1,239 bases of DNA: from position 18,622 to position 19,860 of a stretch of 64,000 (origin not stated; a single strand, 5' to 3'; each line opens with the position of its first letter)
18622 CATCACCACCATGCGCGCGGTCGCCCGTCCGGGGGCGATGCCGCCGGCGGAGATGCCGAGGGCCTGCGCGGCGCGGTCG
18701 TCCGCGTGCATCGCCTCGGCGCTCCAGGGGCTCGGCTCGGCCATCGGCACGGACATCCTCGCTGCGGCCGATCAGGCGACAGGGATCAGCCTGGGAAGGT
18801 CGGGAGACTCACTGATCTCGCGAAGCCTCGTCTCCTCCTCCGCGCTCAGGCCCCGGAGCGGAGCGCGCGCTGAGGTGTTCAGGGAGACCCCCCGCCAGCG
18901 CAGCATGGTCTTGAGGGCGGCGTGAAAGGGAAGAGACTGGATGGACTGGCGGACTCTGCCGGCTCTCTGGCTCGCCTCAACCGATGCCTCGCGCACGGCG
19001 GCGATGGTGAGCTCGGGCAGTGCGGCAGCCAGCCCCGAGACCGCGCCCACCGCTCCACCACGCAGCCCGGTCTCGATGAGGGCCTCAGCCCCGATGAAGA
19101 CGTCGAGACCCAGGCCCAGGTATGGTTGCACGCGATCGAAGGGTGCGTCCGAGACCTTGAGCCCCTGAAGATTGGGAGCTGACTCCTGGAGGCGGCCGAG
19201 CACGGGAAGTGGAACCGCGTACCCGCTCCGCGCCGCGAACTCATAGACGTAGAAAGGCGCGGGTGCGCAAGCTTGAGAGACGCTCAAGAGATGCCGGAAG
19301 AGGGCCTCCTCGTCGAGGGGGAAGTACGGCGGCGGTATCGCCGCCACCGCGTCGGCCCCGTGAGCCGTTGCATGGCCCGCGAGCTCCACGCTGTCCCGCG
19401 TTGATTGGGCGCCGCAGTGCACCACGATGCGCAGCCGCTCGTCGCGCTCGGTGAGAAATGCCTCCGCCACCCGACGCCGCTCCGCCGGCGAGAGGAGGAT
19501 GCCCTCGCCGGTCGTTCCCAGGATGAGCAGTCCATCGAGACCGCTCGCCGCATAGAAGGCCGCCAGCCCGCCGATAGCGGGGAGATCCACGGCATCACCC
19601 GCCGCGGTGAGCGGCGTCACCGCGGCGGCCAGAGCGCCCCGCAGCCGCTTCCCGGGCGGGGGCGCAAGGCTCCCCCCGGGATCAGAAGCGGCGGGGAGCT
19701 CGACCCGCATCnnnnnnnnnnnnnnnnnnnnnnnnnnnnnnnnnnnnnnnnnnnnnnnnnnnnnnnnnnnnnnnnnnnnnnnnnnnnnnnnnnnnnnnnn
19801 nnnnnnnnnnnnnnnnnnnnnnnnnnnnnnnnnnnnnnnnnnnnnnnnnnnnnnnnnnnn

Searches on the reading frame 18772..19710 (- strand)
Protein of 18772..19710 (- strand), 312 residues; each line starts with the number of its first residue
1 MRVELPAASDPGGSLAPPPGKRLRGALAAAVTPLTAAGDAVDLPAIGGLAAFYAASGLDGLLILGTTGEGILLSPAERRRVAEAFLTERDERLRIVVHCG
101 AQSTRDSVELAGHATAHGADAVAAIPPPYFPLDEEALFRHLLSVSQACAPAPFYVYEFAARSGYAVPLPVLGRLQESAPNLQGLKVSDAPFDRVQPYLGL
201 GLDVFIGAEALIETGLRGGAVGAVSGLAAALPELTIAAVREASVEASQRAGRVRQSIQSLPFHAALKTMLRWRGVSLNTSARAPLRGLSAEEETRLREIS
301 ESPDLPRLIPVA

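Call 4: search_protein_families(library=pfam, proteins=[window:18772-19710:-])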
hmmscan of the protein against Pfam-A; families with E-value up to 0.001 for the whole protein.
window:18772-19710:- (312 aa): 1 family
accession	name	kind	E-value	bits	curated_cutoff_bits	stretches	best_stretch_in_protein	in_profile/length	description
PF00701.28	DHDPS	-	2e-34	119.1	22.1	1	23-299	2-285/289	Dihydrodipicolinate synthetase family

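Call 5: search_protein_families(library=ncbifam, proteins=[window:18772-19710:-])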
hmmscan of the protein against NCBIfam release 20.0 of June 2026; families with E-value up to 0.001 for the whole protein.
window:18772-19710:- (312 aa): 7 families
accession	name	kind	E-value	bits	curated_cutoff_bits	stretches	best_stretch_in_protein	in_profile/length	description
TIGR00674.1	dapA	equivalog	8.8e-30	103.5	206.15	1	26-300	2-283/286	4-hydroxy-tetrahydrodipicolinate synthase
TIGR02313.1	HpaI-NOT-DapA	exception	4.7e-25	88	396.7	1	23-299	1-285/294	2,4-dihydroxyhept-2-ene-1,7-dioic acid aldolase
NF003164.0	PRK04147.1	equivalog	7.4e-24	84.5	281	1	21-301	2-288/294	N-acetylneuraminate lyase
NF040954.1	Arch_KDGaldase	equivalog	9.3e-18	64.5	390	1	30-252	7-223/288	bifunctional 2-dehydro-3-deoxy-phosphogluconate/2-dehydro-3-deoxy-6-phosphogalactonate aldolase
TIGR00683.1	nanA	equivalog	2.1e-17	63.4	382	1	23-191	1-167/293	N-acetylneuraminate lyase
NF002958.0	PRK03620.1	subfamily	1.3e-10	40.6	278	1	23-192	11-173/307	5-dehydro-4-deoxyglucarate dehydratase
TIGR03249.1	KdgD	equivalog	2e-08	33.7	373.95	1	24-185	10-165/299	5-dehydro-4-deoxyglucarate dehydratase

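Call 9: find_homologous_proteins(query=window:18772-19710:-)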
Query window:18772-19710:- (312 aa): 6795 proteins with E <= 0.001 among 8000 candidates; the best 120 are listed.
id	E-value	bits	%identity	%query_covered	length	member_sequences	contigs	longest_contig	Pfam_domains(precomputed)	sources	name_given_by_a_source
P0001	1.7e-192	656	100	100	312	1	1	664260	PF00701.29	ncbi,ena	-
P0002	6.2e-146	503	80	98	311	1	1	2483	PF00701.29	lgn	-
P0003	3.4e-139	481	77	98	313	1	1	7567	PF00701.29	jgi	jgi:dihydrodipicolinate synthase/N-acetylneuraminate lyase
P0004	4.9e-137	474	77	98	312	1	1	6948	PF00701.29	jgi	jgi:dihydrodipicolinate synthase/N-acetylneuraminate lyase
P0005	9.8e-137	473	78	94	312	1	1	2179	PF00701.29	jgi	jgi:dihydrodipicolinate synthase/N-acetylneuraminate lyase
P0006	4.4e-110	386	68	89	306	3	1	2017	PF00701.29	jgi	jgi:dihydrodipicolinate synthase/N-acetylneuraminate lyase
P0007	1.4e-108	381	67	90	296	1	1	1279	PF00701.29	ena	-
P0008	8.5e-106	371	63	90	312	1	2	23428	PF00701.29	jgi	jgi:dihydrodipicolinate synthase/N-acetylneuraminate lyase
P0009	6.1e-105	369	66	88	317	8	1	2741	PF00701.29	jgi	jgi:dihydrodipicolinate synthase/N-acetylneuraminate lyase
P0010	1.1e-104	368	66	88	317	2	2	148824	PF00701.29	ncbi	ncbi:MAG: dihydrodipicolinate synthase family protein [Candidatus Dormibacteria bacterium]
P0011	3.6e-104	366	64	93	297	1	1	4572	PF00701.29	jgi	-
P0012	4.0e-104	366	65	89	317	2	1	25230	PF00701.29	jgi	jgi:dihydrodipicolinate synthase/N-acetylneuraminate lyase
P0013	5.3e-104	366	65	90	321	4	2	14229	PF00701.29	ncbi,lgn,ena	-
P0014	1.3e-103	364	67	83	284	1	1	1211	PF00701.29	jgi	-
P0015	2.5e-103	363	65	88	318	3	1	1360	PF00701.29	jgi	jgi:dihydrodipicolinate synthase/N-acetylneuraminate lyase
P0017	7.7e-103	362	63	92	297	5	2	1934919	PF00701.29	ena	-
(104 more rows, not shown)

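Call 10: find_encoding_contigs(protein=P0001, flank=10000, max_places=3)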
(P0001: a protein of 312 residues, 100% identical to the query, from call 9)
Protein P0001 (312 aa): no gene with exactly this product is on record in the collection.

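Call 11: find_encoding_contigs(protein=P0003, flank=8000, max_places=3)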
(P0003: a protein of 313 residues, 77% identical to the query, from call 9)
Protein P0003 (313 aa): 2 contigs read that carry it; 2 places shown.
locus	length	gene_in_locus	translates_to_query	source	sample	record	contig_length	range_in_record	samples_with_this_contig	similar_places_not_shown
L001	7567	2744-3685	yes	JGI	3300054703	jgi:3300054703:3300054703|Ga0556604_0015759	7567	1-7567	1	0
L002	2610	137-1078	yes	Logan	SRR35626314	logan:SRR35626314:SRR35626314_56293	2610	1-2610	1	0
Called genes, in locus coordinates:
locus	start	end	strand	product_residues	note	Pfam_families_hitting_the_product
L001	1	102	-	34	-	?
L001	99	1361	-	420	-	PF07690:MFS_1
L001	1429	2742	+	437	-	PF00285:Citrate_synt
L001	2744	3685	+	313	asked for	PF00701:DHDPS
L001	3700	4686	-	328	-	PF00126:HTH_1, PF03466:LysR_substrate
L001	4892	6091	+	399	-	PF07690:MFS_1, PF00083:Sugar_tr (faint), PF07690:MFS_1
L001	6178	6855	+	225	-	PF00392:GntR, PF07729:FCD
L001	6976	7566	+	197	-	?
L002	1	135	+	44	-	?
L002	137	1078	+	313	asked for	PF00701:DHDPS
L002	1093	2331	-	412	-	PF00126:HTH_1, PF03466:LysR_substrate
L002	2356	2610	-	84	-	?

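Call 12: find_encoding_contigs(protein=P0010, flank=8000, max_places=2)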
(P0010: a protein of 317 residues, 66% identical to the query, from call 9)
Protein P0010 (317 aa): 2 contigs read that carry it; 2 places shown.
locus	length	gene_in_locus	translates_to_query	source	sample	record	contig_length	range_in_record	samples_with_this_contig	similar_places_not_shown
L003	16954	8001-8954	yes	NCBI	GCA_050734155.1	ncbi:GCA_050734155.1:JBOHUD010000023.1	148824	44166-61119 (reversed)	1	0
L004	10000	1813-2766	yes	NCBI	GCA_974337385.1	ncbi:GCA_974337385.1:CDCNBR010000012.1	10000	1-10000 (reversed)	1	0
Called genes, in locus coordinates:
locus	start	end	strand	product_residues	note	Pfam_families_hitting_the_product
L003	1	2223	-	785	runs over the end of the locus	PF03636:Glyco_hydro_65N, PF03632:Glyco_hydro_65m, PF03633:Glyco_hydro_65C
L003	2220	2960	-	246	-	PF00702:Hydrolase, PF13419:HAD_2 (weak)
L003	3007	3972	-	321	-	PF03595:SLAC1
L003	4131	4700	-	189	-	PF03640:Lipoprotein_15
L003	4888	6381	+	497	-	PF07690:MFS_1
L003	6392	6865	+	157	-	PF00376:MerR, PF13411:MerR_1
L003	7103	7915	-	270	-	PF05175:MTS (faint)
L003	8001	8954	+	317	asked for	PF00701:DHDPS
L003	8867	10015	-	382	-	PF00890:FAD_binding_2 (faint), PF01266:DAO, PF03486:HI0933_like (faint), PF07992:Pyr_redox_2 (faint), PF13450:NAD_binding_8 (weak), PF13738:Pyr_redox_3 (faint)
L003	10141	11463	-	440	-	-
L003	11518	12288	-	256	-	-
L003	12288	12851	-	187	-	PF04542:Sigma70_r2, PF08281:Sigma70_r4_2, PF04545:Sigma70_r4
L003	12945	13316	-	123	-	PF06305:LapA_dom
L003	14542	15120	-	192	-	-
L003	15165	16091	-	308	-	-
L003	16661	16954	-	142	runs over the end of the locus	PF06210:DUF1003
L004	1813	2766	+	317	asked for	PF00701:DHDPS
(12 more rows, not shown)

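Call 13: find_encoding_contigs(protein=P0017, flank=8000, max_places=2)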
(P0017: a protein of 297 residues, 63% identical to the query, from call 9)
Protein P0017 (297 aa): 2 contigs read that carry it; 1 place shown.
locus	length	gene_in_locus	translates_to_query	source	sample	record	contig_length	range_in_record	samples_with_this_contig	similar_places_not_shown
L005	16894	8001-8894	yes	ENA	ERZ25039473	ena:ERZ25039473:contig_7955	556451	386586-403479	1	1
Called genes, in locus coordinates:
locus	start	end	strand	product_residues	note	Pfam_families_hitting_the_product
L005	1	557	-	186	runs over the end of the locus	PF00857:Isochorismatase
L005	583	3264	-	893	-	PF28598:PDH_E1_N, PF00456:Transketolase_N (weak), PF17831:PDH_E1_M, PF22613:Transketolase_C_1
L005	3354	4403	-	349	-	PF00990:GGDEF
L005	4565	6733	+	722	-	PF11897:DUF3417, PF00343:Phosphorylase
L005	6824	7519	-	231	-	PF00834:Ribul_P_3_epim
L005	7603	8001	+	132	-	PF07366:SnoaL (weak), PF13474:SnoaL_3 (weak), PF13577:SnoaL_4 (faint), PF14534:DUF4440 (weak), PF12680:SnoaL_2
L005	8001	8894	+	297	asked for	PF00701:DHDPS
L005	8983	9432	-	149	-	PF00583:Acetyltransf_1, PF13673:Acetyltransf_10, PF13508:Acetyltransf_7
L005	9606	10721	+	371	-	-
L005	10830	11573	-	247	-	PF01182:Glucosamine_iso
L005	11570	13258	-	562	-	PF00479:G6PD_N, PF02781:G6PD_C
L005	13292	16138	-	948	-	PF00923:TAL_FSA, PF00342:PGI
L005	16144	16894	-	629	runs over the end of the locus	PF00456:Transketolase_N, PF02779:Transket_pyr, PF02780:Transketolase_C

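Call 14: find_encoding_contigs(protein=P0008, flank=8000, max_places=2)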
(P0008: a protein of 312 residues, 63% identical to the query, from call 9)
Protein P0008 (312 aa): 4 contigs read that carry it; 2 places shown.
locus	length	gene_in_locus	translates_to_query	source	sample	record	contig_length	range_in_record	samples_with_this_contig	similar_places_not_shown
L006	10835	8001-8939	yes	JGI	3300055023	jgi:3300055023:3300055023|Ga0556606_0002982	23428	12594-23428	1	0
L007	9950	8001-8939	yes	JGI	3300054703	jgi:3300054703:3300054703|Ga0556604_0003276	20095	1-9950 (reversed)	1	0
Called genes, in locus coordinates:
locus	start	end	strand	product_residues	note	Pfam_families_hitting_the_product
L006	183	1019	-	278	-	-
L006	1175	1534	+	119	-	-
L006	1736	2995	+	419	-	PF00089:Trypsin, PF13365:Trypsin_2, PF00595:PDZ, PF13180:PDZ_2, PF17820:PDZ_6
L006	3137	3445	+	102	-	PF00462:Glutaredoxin, PF13417:GST_N_3 (weak), PF13409:GST_N_2 (weak)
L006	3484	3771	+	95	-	PF00166:Cpn10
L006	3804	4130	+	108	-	PF02579:Nitro_FeMo-Co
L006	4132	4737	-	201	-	PF03848:TehB, PF05175:MTS (faint), PF13489:Methyltransf_23, PF08241:Methyltransf_11, PF08242:Methyltransf_12, PF13649:Methyltransf_25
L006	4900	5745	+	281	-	PF04909:Amidohydro_2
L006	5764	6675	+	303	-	PF00561:Abhydrolase_1, PF12146:Hydrolase_4, PF12697:Abhydrolase_6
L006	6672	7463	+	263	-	PF13350:Y_phosphatase3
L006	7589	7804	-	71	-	-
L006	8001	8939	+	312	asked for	PF00701:DHDPS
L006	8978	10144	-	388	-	PF01266:DAO, PF07992:Pyr_redox_2 (faint), PF13738:Pyr_redox_3 (faint), PF13450:NAD_binding_8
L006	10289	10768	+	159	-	-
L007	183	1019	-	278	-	-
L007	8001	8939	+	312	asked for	PF00701:DHDPS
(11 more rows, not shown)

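Call 24: find_encoding_contigs(protein=P0004, flank=8000, max_places=2)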
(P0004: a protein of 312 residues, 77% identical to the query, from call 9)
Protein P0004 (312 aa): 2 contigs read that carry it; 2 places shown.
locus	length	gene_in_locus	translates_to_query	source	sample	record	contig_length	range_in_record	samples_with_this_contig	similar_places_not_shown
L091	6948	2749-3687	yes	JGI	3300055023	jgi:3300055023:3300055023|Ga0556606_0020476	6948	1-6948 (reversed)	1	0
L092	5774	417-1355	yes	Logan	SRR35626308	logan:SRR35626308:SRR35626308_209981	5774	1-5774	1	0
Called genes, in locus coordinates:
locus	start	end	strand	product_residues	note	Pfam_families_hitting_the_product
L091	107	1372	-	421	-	PF07690:MFS_1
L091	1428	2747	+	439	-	PF00285:Citrate_synt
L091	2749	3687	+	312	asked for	PF00701:DHDPS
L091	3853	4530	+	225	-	PF00392:GntR, PF07729:FCD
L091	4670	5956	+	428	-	PF13458:Peripla_BP_6, PF13433:Peripla_BP_5, PF01094:ANF_receptor (weak)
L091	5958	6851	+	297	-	PF02653:BPD_transp_2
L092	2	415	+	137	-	?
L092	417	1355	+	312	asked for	PF00701:DHDPS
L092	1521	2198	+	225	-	PF00392:GntR, PF07729:FCD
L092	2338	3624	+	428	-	PF13458:Peripla_BP_6, PF13433:Peripla_BP_5, PF01094:ANF_receptor (weak)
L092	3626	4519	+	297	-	PF02653:BPD_transp_2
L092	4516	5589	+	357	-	PF02653:BPD_transp_2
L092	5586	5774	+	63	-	?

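Call 25: find_encoding_contigs(protein=P0002, flank=8000, max_places=2)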
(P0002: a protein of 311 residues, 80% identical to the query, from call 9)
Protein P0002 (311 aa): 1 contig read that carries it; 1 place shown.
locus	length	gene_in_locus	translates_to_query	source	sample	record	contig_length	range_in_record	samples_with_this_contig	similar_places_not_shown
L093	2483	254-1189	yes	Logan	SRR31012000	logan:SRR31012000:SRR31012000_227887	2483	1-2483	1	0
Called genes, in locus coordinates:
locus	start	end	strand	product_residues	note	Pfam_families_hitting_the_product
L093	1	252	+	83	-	?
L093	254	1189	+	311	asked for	PF00701:DHDPS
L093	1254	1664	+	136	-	PF03061:4HBT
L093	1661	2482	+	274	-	?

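Call 27: search_solved_structures(query=window:18772-19710:-, show_alignments=3, max_evalue=1e-10)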
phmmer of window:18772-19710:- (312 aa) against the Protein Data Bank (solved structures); distinct sequences matched with E-value up to 1e-10: 114 (the best 60 are shown).
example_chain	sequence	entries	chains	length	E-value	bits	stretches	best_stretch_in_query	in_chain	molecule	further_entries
6arh_A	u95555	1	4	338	3.3e-29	105.2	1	12-190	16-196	N-acetylneuraminate lyase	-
6h4e_A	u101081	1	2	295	3e-26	95.5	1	22-293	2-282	Putative N-acetylneuraminate lyase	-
6rab_A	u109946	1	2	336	2.8e-25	92.3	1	44-237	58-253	Putative N-acetylneuraminate lyase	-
6rb7_A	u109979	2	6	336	1.9e-24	89.6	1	44-237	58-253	Putative N-acetylneuraminate lyase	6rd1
1hl2_A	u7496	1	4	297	3.8e-24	88.6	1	22-275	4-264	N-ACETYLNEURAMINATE LYASE SUBUNIT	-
4i7u_A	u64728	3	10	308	3.9e-24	88.5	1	21-266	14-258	Dihydrodipicolinate synthase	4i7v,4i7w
2ehh_A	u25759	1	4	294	2.1e-23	86.1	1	24-306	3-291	Dihydrodipicolinate synthase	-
3lcw_A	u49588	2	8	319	2.2e-23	86.1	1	22-275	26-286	N-acetylneuraminate lyase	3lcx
3lci_A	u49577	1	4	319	3.1e-23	85.6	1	22-276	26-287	N-acetylneuraminate lyase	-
3lcg_A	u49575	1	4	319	3.4e-23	85.5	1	22-275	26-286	N-acetylneuraminate lyase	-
3lcf_A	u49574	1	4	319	3.5e-23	85.4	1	22-275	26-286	N-acetylneuraminate lyase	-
3lcl_A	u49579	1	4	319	3.5e-23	85.4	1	22-275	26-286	N-acetylneuraminate lyase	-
2wnn_A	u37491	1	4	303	3.5e-23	85.4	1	22-275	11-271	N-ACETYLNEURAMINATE LYASE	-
2wo5_A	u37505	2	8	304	3.5e-23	85.4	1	22-275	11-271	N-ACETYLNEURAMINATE LYASE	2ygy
3lbc_A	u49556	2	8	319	3.9e-23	85.2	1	22-275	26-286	N-acetylneuraminate lyase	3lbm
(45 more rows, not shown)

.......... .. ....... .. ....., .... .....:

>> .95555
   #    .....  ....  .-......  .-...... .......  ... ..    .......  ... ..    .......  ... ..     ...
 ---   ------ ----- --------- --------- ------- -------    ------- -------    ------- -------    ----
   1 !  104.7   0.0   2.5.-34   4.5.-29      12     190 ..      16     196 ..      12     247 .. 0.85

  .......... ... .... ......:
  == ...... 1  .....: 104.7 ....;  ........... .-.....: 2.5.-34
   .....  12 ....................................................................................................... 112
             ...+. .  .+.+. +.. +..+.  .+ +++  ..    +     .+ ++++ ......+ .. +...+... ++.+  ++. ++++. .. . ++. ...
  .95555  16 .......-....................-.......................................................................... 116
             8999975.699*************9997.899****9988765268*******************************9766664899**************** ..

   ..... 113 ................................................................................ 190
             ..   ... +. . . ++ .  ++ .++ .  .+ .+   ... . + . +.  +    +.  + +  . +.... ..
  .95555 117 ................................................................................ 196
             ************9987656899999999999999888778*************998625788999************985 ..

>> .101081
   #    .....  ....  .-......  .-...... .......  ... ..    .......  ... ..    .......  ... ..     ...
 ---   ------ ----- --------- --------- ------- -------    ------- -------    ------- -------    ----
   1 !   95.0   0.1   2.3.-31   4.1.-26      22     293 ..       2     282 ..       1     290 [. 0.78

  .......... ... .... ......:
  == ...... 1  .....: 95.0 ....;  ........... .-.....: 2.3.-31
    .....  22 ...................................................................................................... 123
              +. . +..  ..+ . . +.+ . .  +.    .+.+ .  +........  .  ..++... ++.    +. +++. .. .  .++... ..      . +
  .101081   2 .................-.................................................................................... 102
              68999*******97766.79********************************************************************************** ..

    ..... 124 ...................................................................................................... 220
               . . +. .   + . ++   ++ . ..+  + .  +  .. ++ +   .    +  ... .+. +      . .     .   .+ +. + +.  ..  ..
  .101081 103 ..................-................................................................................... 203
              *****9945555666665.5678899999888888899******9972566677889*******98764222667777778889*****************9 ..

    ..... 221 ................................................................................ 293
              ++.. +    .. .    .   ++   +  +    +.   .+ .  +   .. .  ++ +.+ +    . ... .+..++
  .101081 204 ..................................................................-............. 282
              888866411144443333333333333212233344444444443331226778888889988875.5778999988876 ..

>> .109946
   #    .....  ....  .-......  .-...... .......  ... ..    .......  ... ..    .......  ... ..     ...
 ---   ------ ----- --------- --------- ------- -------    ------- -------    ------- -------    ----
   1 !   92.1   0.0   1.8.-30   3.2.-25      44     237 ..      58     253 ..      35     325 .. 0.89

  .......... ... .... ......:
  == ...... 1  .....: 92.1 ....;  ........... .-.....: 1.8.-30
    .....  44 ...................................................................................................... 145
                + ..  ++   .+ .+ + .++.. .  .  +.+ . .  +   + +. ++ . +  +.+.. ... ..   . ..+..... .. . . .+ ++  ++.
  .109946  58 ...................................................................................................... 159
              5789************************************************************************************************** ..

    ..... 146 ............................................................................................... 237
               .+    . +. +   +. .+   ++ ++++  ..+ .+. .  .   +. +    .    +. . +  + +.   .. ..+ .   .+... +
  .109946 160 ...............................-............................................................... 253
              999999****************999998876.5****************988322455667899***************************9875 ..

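Call 34: find_related_loci(query=window:18772-19710:-, collection=metagenome_contigs, flank=6000)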
Query window:18772-19710:- (312 aa) in metagenome_contigs; peptide patterns used: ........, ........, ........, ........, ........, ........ (x = any residue, [..] = any of these).
600 stretches matched a pattern (row limit reached: there are more); 49 encode a relative of the query (tblastn E <= 1e-3); 49 distinct loci.
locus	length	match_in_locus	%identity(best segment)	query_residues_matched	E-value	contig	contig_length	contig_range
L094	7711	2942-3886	59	2-312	2e-102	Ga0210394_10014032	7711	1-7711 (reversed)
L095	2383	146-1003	63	18-303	2e-104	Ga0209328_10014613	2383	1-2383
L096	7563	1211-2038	62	23-298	9e-97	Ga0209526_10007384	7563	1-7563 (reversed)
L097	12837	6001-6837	61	23-301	5e-96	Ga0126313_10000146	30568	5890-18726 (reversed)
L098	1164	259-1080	59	23-296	5e-98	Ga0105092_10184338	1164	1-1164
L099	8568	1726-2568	56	16-296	7e-89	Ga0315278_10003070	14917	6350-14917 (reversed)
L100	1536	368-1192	56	22-296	6e-93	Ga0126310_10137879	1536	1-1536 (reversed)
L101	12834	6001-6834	56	23-300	5e-91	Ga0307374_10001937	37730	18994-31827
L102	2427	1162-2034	57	12-302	9e-89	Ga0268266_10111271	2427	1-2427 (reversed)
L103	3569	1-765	60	47-301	4e-86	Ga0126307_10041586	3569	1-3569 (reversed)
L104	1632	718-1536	57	23-297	6e-90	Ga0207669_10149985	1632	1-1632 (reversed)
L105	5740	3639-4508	57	23-308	5e-85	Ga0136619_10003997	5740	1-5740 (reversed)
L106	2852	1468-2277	57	23-292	4e-86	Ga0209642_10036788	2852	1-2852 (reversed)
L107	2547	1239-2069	53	23-299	5e-86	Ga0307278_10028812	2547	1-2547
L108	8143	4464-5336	55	14-302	2e-83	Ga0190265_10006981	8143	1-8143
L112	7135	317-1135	56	23-297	6e-80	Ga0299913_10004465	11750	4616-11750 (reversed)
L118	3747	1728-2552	55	21-297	3e-74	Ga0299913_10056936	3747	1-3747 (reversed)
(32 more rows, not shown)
